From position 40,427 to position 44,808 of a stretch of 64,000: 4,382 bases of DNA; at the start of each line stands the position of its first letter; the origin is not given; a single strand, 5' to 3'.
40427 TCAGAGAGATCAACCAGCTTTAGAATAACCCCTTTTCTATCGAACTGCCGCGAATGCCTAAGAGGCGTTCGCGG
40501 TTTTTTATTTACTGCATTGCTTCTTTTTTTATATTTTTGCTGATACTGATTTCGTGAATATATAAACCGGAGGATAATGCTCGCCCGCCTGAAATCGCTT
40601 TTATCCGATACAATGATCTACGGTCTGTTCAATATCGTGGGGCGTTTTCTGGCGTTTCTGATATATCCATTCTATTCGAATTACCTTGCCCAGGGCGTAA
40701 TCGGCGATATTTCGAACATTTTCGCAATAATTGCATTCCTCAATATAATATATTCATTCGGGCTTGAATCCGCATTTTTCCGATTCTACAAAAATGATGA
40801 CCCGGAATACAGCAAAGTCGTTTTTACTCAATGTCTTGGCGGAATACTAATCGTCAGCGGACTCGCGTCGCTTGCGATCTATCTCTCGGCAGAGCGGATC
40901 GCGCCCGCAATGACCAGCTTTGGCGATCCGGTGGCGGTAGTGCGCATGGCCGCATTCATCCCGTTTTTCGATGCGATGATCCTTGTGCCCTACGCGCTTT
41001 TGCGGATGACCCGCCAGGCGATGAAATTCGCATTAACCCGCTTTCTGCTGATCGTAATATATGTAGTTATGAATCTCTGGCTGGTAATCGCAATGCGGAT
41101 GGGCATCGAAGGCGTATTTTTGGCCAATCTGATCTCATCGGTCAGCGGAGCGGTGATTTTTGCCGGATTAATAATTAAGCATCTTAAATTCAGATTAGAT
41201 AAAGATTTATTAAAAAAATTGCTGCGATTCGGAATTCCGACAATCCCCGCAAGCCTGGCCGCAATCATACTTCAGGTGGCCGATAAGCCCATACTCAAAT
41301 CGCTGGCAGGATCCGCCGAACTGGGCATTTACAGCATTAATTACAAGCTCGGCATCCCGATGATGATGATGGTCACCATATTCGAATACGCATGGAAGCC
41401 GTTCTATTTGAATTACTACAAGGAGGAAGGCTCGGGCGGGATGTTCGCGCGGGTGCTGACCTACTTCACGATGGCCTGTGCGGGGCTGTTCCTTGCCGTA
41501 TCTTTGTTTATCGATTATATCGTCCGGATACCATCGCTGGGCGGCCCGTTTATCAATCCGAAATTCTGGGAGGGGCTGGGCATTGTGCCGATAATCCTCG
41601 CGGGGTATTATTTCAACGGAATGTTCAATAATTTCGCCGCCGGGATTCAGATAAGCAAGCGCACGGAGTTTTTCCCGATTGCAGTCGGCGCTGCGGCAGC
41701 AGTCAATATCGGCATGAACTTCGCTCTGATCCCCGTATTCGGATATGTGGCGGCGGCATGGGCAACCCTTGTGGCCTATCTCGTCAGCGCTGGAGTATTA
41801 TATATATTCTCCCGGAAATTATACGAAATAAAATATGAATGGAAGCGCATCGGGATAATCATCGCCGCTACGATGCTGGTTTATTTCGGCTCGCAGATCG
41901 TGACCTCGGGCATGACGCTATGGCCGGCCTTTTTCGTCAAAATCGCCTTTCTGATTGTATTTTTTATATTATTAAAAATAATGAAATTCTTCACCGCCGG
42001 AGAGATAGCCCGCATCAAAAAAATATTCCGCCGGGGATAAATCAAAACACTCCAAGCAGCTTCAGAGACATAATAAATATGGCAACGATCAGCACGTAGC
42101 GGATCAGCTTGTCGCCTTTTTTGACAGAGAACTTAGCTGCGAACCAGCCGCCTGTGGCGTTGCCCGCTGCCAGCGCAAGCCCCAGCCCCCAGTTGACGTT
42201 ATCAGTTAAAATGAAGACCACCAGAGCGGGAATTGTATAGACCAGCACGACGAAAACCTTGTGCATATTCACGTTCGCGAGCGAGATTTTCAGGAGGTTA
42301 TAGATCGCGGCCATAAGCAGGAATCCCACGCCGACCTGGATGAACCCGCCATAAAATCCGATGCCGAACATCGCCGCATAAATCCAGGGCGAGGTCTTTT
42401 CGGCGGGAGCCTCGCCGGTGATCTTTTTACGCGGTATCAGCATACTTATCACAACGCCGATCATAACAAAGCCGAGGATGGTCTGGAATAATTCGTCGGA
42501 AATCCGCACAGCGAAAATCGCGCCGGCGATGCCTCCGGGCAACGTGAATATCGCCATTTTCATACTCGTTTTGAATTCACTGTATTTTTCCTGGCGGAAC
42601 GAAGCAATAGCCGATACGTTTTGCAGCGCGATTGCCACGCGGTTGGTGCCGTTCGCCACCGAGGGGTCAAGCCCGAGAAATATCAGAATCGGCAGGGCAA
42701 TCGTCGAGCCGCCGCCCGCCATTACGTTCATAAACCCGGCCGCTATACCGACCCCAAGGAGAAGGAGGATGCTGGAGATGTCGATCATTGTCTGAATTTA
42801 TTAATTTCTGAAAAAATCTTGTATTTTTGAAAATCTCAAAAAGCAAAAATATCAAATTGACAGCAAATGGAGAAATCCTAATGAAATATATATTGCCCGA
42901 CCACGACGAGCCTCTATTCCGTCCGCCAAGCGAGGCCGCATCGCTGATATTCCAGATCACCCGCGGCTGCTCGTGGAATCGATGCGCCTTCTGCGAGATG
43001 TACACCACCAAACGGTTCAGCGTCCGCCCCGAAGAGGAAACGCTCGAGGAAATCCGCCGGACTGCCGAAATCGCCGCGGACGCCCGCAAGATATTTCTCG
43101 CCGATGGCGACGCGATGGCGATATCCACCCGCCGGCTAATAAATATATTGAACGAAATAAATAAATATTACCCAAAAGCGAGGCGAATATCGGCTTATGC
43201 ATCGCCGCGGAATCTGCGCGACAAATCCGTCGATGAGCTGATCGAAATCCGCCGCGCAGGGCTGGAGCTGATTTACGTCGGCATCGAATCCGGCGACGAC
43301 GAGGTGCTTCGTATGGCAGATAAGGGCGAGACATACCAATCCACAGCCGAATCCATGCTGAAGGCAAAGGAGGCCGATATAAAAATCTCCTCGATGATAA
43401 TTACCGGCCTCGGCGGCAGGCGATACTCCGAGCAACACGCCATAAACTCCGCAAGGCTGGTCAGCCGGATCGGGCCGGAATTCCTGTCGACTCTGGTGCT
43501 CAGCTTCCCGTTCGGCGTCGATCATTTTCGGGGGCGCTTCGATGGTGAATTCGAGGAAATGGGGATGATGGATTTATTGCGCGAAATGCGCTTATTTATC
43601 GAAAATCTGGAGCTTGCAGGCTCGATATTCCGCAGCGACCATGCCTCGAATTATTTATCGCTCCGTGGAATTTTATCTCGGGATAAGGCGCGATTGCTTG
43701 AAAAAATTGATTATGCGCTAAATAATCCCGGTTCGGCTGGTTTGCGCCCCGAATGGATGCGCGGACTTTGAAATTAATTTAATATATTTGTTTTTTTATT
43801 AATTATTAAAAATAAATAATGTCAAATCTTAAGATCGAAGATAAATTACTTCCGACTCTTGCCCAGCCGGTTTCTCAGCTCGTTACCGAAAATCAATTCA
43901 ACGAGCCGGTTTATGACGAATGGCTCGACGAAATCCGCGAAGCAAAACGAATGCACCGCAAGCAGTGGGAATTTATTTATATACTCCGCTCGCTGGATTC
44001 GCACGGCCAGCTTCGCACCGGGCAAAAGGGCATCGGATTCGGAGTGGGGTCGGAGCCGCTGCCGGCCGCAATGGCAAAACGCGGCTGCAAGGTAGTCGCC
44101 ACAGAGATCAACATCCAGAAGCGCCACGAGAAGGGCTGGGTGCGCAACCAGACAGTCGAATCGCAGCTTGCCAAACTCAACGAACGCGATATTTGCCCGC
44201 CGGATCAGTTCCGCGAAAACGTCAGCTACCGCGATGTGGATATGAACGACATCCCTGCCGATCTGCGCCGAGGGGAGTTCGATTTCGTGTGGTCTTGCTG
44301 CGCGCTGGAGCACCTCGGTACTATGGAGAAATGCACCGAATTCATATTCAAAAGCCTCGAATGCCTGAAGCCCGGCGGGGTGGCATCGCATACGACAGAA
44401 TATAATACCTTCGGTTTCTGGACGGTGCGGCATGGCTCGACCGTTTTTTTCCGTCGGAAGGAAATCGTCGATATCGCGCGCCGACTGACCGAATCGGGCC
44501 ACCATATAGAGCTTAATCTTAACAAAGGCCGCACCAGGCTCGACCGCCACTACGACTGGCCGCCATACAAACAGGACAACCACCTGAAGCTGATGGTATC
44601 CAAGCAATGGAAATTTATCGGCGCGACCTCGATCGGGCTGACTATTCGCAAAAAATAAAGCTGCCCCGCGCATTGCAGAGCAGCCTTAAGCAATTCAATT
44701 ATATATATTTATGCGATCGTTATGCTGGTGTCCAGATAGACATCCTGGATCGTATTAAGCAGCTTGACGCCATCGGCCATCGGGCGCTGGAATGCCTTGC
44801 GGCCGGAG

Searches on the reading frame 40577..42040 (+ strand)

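Call 22: search_protein_families(library=pfam, proteins=[window:40577-42040:+], max_evalue=0.0001)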
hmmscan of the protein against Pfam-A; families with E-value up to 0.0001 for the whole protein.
window:40577-42040:+ (487 aa): 2 families
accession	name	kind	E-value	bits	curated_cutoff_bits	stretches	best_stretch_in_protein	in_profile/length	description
PF13440.11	Polysacc_synt_3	-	6.8e-16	58.8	23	1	45-269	14-232/293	Polysaccharide biosynthesis protein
PF01943.22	Polysacc_synt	-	3.1e-14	53.5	28.2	1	9-274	2-267/274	Polysaccharide biosynthesis protein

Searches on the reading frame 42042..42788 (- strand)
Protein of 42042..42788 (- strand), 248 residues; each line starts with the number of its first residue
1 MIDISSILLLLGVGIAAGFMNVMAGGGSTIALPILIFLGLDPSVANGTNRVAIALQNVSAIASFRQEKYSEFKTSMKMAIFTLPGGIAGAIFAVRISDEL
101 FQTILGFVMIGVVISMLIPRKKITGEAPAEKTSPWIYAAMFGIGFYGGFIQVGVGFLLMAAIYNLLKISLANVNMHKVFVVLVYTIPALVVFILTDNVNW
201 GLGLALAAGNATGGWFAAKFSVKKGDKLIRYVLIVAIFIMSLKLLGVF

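Call 22: search_protein_families(library=pfam, proteins=[window:42042-42788:-], max_evalue=0.0001)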
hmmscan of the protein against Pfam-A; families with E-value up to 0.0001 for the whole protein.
window:42042-42788:- (248 aa): 1 family
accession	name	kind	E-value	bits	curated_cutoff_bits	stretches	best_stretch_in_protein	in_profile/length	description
PF01925.25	TauE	-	7.7e-47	160.4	32.6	1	10-244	1-237/237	Sulfite exporter TauE/SafE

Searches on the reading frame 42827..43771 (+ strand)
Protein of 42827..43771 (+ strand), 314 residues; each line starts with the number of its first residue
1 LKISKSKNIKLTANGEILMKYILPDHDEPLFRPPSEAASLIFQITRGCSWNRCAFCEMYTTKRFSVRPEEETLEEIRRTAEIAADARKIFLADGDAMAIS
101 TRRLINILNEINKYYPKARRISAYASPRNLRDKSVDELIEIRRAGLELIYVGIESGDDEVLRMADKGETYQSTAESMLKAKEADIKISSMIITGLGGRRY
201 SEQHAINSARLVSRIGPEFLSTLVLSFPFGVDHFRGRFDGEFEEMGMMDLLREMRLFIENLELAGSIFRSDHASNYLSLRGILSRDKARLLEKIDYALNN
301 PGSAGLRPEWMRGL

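Call 22: search_protein_families(library=pfam, proteins=[window:42827-43771:+], max_evalue=0.0001)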
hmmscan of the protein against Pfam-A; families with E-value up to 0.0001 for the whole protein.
window:42827-43771:+ (314 aa): 1 family
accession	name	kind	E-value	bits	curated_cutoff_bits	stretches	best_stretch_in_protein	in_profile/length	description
PF04055.27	Radical_SAM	-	2.4e-19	70.5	29.5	1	43-202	2-158/166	Radical SAM superfamily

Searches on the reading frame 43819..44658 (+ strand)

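Call 22: search_protein_families(library=pfam, proteins=[window:43819-44658:+], max_evalue=0.0001)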
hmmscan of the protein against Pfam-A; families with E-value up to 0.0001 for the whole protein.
window:43819-44658:+ (279 aa): 1 family
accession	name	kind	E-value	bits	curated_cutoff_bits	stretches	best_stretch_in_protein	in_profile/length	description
PF08241.18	Methyltransf_11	-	4.7e-06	27.6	21.2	1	75-188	4-92/95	Methyltransferase domain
